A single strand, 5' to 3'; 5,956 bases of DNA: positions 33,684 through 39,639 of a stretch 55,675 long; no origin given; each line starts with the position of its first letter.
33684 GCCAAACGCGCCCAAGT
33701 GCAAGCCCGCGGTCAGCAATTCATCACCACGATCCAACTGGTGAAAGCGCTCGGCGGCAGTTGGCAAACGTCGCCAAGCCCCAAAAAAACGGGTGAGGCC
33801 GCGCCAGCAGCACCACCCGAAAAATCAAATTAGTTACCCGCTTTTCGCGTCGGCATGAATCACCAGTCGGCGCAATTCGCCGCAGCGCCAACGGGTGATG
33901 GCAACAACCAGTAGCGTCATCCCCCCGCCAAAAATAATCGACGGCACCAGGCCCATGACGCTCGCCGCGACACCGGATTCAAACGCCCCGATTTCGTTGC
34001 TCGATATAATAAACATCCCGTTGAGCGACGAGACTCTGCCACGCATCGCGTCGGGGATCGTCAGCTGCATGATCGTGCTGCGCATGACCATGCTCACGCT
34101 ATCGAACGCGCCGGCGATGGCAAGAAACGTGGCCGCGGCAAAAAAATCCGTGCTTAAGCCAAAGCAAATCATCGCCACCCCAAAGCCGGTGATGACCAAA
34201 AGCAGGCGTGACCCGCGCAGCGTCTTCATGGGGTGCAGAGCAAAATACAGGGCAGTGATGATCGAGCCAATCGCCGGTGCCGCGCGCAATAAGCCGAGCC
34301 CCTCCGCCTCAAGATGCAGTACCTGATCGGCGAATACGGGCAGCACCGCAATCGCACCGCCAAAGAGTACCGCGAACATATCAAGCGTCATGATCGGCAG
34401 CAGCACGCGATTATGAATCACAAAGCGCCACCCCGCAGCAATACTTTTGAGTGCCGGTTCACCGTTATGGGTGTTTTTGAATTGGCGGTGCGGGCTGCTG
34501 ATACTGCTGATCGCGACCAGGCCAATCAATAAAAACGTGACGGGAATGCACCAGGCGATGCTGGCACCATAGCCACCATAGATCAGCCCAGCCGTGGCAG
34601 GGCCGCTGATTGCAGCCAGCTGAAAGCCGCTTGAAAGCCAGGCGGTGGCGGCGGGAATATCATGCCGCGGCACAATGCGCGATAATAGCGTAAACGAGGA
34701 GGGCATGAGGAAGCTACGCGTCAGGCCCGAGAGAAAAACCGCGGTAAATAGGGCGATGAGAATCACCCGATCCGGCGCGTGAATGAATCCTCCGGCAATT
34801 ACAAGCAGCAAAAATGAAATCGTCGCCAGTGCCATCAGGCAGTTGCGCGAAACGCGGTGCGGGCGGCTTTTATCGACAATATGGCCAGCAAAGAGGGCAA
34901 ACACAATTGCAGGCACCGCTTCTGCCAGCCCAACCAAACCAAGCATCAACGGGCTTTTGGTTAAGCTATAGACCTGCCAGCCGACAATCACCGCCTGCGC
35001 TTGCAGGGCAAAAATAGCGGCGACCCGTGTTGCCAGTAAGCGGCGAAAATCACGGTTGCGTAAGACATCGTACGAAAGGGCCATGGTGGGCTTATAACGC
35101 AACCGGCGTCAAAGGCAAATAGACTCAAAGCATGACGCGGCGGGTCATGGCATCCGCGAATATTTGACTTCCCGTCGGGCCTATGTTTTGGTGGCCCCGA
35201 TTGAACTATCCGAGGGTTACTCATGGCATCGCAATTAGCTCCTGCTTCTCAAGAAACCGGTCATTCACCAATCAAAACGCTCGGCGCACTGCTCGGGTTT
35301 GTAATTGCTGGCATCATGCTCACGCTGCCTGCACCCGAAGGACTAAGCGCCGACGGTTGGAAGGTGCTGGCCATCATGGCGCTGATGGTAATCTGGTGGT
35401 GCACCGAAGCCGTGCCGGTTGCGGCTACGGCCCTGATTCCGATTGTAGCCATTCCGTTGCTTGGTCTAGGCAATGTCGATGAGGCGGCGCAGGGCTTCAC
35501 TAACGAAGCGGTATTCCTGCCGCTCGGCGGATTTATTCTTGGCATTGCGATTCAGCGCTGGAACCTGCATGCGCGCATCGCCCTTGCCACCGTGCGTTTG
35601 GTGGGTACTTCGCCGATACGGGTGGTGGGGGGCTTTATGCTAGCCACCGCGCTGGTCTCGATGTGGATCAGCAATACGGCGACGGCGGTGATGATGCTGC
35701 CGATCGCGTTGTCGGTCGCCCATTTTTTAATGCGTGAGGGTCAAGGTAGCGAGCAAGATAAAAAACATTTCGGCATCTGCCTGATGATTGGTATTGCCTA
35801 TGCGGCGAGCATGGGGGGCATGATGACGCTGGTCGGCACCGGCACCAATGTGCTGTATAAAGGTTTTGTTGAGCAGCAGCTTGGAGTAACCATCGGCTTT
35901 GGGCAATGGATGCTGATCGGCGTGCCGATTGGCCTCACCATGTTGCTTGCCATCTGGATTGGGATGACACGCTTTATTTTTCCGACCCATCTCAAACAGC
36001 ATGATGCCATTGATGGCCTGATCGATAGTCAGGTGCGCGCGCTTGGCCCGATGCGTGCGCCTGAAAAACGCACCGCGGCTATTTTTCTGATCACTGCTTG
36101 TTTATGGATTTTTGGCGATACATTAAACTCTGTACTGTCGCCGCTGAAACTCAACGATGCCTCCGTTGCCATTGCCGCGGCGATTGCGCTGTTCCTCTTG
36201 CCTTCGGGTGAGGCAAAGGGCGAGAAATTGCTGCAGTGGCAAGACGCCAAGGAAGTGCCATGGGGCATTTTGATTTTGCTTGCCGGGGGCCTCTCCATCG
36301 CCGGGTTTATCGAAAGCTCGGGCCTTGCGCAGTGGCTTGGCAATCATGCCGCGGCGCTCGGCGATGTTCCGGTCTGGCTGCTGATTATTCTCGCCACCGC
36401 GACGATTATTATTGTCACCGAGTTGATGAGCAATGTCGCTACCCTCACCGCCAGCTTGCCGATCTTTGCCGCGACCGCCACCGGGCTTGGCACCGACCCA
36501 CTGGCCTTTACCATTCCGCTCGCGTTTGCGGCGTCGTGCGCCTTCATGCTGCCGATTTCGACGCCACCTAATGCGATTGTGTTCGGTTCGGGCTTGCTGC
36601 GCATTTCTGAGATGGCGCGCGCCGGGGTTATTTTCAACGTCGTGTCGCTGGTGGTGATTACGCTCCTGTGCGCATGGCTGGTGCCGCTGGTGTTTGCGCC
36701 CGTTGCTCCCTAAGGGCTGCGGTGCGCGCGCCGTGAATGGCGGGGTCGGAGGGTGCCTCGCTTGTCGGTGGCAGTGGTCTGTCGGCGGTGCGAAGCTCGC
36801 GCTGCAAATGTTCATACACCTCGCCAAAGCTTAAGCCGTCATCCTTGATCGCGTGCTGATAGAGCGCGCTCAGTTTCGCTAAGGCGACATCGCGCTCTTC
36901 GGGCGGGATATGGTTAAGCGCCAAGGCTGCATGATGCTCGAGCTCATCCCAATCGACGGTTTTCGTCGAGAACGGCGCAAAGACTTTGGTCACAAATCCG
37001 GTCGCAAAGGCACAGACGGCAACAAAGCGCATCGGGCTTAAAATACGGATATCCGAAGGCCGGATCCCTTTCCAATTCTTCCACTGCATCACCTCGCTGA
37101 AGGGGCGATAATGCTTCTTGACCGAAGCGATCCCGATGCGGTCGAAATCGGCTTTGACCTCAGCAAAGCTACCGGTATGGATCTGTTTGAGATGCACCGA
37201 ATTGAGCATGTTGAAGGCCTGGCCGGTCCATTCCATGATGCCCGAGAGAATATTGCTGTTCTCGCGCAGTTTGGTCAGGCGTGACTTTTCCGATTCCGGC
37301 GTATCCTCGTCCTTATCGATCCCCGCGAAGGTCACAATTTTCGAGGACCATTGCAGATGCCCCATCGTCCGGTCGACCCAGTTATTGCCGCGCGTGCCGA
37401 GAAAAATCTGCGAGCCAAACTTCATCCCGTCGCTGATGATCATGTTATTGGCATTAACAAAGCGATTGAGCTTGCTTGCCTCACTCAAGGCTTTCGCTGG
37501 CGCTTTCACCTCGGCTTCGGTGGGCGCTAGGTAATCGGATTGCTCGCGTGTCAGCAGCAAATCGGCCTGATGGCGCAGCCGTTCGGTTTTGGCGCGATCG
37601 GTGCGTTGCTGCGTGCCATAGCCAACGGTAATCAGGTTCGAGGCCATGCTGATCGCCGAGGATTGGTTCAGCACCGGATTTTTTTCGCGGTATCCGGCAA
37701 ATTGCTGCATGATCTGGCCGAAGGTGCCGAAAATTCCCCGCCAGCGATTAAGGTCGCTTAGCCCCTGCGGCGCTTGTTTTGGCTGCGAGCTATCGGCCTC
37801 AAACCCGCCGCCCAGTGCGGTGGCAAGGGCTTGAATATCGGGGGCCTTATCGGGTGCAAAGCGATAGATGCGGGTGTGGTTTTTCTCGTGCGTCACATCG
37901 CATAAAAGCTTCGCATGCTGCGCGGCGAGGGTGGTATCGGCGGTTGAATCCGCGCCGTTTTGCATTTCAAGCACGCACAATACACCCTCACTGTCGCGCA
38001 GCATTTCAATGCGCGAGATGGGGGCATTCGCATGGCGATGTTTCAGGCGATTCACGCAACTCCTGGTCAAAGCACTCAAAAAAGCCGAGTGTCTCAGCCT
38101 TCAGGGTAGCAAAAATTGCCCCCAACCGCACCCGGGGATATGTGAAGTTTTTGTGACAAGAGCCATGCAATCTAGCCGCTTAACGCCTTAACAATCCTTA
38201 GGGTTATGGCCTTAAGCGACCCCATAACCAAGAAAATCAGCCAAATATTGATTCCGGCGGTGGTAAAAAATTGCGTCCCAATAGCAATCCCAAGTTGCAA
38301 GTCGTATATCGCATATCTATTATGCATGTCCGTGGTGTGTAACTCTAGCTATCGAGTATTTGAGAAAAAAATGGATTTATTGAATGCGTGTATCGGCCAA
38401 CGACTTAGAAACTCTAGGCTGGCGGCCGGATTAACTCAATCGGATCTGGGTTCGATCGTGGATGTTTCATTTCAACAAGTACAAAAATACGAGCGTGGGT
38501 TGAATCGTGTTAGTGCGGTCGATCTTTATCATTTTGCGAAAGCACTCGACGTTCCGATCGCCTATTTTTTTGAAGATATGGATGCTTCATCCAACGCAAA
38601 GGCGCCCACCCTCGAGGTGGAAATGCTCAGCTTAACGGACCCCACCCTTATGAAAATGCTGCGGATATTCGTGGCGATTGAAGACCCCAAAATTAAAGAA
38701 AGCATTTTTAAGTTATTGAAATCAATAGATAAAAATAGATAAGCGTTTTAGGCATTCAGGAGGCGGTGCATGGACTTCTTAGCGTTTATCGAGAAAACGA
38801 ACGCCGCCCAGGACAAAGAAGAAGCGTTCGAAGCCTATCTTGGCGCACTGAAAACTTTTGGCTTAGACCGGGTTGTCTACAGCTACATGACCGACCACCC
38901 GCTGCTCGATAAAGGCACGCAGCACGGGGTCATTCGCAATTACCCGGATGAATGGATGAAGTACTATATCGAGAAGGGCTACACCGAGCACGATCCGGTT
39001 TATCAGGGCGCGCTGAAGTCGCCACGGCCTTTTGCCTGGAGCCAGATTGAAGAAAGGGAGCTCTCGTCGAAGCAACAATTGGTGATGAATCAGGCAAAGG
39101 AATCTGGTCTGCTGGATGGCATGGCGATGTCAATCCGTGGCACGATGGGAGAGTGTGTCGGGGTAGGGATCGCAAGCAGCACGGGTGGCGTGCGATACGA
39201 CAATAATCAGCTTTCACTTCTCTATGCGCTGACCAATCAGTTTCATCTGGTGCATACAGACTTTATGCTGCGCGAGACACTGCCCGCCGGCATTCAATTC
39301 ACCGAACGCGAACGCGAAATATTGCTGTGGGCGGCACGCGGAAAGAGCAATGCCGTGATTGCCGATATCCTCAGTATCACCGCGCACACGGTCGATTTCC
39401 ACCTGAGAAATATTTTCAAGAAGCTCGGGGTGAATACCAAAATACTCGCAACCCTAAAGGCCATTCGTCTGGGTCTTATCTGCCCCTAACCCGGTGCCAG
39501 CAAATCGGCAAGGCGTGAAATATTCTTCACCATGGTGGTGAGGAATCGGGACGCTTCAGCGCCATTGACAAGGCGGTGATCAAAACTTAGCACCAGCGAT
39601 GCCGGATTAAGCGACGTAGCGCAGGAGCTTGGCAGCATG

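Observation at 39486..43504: LuxI-family synthase heads an operon with its own fused-E1 / lipoyl-E2 2-oxoacid dehydrogenase: candidate self-supplied acyl donor for a non-canonical homoserine-lactone signal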

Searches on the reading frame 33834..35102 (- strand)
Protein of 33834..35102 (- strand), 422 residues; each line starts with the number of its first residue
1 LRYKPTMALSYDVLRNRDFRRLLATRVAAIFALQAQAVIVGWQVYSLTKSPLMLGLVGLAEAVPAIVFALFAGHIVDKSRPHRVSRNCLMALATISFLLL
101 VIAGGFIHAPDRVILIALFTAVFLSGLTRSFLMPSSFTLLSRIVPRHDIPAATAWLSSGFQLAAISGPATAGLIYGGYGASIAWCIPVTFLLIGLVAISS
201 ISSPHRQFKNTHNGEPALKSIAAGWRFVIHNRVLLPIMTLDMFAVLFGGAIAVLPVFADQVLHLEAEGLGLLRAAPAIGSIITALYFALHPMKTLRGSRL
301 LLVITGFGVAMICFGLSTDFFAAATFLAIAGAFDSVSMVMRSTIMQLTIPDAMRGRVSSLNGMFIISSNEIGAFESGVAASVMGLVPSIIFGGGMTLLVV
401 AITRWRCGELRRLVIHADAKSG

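Call 38: search_protein_families(library=pfam, proteins=[window:33834-35102:-], max_evalue=0.0001)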
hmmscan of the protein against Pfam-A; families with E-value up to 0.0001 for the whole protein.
window:33834-35102:- (422 aa): 2 families
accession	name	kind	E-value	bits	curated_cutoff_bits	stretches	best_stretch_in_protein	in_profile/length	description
PF05977.19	MFS_3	-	1.2e-28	100.3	27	1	12-407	5-393/524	Transmembrane secretion effector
PF07690.21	MFS_1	-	2.4e-28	99.5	33.4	1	27-364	6-338/347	Major Facilitator Superfamily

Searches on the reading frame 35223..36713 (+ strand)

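Call 38: search_protein_families(library=pfam, proteins=[window:35223-36713:+], max_evalue=0.0001)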
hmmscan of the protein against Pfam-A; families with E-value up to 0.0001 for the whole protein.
window:35223-36713:+ (496 aa): 3 families
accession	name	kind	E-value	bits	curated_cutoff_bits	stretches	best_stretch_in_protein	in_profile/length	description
PF00939.25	Na_sulph_symp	-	1.7e-88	298.1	27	1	23-489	8-469/472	Sodium:sulfate symporter transmembrane region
PF03600.22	CitMHS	-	2.4e-55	188.4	31.9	1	57-430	2-332/336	Citrate transporter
PF06808.19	DctM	-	9e-06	25.2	23.8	1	281-487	208-407/413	Tripartite ATP-independent periplasmic transporter, DctM component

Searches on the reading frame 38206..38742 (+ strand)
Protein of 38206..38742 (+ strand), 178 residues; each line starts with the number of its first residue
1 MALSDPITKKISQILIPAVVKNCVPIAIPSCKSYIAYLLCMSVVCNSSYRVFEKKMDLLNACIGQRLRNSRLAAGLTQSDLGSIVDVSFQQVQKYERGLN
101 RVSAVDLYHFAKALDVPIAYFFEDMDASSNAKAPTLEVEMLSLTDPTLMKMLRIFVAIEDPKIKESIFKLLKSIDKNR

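Call 3: search_protein_families(library=pfam, proteins=[window:38206-38742:+], max_evalue=0.01)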
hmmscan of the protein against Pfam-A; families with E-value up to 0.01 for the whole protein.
window:38206-38742:+ (178 aa): 3 families
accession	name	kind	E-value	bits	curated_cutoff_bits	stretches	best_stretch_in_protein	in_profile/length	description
PF01381.28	HTH_3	-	9.8e-10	38.8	23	1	67-121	1-55/55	Helix-turn-helix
PF13560.12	HTH_31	-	2.4e-08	34.6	27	1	64-117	3-57/64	Helix-turn-helix domain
PF13443.12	HTH_26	-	0.0098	16.6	22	0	67-119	2-55/63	Cro/C1-type HTH DNA-binding domain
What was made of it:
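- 38206..38742 (+): XRE-family HTH regulator upstream of luxR, and a conserved companion of luxR in the clade. The true start is probably the Met at 38371, which gives 123 aa. HTH_3, E 1e-9 (call 3).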

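Call 4: search_protein_families(library=ncbifam, proteins=[window:38206-38742:+], max_evalue=0.01)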
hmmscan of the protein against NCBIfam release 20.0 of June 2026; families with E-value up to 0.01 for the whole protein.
window:38206-38742:+ (178 aa): 10 families
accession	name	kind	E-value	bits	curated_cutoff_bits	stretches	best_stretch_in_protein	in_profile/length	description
NF047948.1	male_kill_WMK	equivalog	8.3e-12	45.2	300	1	62-174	5-110/300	WO male-killing family protein Wmk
NF041951.1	phage_RstR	subfamily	8e-09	35.7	80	1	63-142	3-82/108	RstR family transcriptional repressor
NF007257.0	PRK09706.1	subfamily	3.6e-08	33.3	101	1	60-167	3-108/135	transcriptional repressor DicA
NF006015.0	PRK08154.1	subfamily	1.9e-07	30.5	204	1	56-131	24-99/314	anaerobic benzoate catabolism transcriptional regulator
TIGR03070.1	couple_hipB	subfamily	1.1e-06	28.4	71.65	1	63-103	3-43/58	type II toxin-antitoxin system Y4mF family antitoxin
NF052239.1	antitox_spr1629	equivalog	2.6e-05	23.5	335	1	63-130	3-70/377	spr1629 family repressor/antitoxin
NF041677.1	trans_regClgR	equivalog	0.00012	22.2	170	1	58-127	4-73/113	transcriptional regulator ClgR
TIGR03830.1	CxxCG_CxxCG_HTH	subfamily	0.00021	21.1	61.8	1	60-103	63-106/127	type II TA system antitoxin MqsA family protein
NF040522.1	VC1465_fam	subfamily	0.00048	20.2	70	1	68-104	2-38/111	VC1465 family Xer recombination activation factor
NF003162.0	PRK04140.1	equivalog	0.0017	17.4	263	1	64-126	128-190/317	transcriptional regulator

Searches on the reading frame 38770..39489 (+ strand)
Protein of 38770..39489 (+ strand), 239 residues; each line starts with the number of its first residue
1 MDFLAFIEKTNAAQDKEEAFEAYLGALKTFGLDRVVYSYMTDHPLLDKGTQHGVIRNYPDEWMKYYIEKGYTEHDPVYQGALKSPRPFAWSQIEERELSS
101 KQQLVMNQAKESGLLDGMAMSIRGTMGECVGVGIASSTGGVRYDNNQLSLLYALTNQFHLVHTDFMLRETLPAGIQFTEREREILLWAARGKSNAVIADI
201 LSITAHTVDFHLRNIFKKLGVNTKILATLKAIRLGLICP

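Call 3: search_protein_families(library=pfam, proteins=[window:38770-39489:+], max_evalue=0.01)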
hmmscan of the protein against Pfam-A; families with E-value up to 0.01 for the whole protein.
window:38770-39489:+ (239 aa): 4 families
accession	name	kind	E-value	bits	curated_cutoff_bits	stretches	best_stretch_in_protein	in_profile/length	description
PF03472.21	Autoind_bind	-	6.1e-26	91.2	23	1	16-159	2-146/149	Autoinducer binding domain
PF00196.25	GerE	-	9.6e-17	60.8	23.5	1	177-227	3-53/57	Bacterial regulatory proteins, luxR family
PF08281.18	Sigma70_r4_2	-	0.001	19.1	25.7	1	178-219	12-54/54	Sigma-70, region 4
PF04967.18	HTH_10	-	0.0021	18.2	23.1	0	190-219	22-51/53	HTH DNA binding domain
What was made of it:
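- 38770..39489 (+): luxR: autoinducer-binding transcription factor, convergent with the operon. Its stop codon overlaps the E2 stop. Autoind_bind (E 6e-26) and GerE (E 1e-16) (call 3).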

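Call 4: search_protein_families(library=ncbifam, proteins=[window:38770-39489:+], max_evalue=0.01)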
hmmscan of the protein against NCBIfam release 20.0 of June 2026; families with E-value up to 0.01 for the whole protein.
window:38770-39489:+ (239 aa): 24 families
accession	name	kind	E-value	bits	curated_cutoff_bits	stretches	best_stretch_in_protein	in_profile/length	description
TIGR03541.1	reg_near_HchA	equivalog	3.4e-20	72.5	215.6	1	7-236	8-231/232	PA1136 family autoinducer-binding transcriptional regulator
NF007561.1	PRK10188.1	equivalog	5.7e-20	71.7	350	1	30-237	35-240/240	quorum-sensing transcriptional regulator SdiA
NF010444.1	PRK13870.1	equivalog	4.4e-16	59.1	250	1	53-237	48-234/234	autoinducer-binding transcriptional regulator TraR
TIGR03020.2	EpsA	equivalog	1.3e-14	54.4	170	1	176-232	190-246/247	XrtB/PEP-CTERM-associated transcriptional regulator EpsA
NF047785.1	respo_reg_MadR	equivalog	6.1e-12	45.3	300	1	173-237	145-209/209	MadR family response regulator transcription factor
NF052445.1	RespRegMctR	equivalog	2.7e-10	40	300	1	172-228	140-196/205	two-component system response regulator MctR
NF007708.0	PRK10403.1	equivalog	2.7e-09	36.8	343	1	177-229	154-206/215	nitrate/nitrite response regulator protein NarP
NF007505.1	PRK10100.1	equivalog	4e-09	36.5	250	1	167-226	135-194/204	biofilm master transcriptional regulator CsgD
NF007935.0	PRK10651.1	equivalog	7.7e-09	35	250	1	176-228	155-207/216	two-component system response regulator NarL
NF052366.1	photon_PedR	equivalog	2.8e-07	30.6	120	1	177-238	3-64/74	photosynthetic electron transport-dependent transcriptional regulator PedR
NF011896.0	PRK15369.1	equivalog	3.2e-07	30.2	242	1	177-236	150-209/211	two component system response regulator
NF003420.0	PRK04841.1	equivalog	6e-06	24.5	537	1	177-230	839-892/903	HTH-type transcriptional regulator MalT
NF047403.1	TransRegVisR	equivalog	6.2e-06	25.8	300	1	83-237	65-219/220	transcriptional regulator VisR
NF047402.1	TransRegVisN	equivalog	7.6e-06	25.3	250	1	175-236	184-245/246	transcriptional regulator VisN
NF041232.1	BagY_FevT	exception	1.9e-05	23.7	700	1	177-223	297-343/367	LuxR family transcriptional regulator BagY/FevT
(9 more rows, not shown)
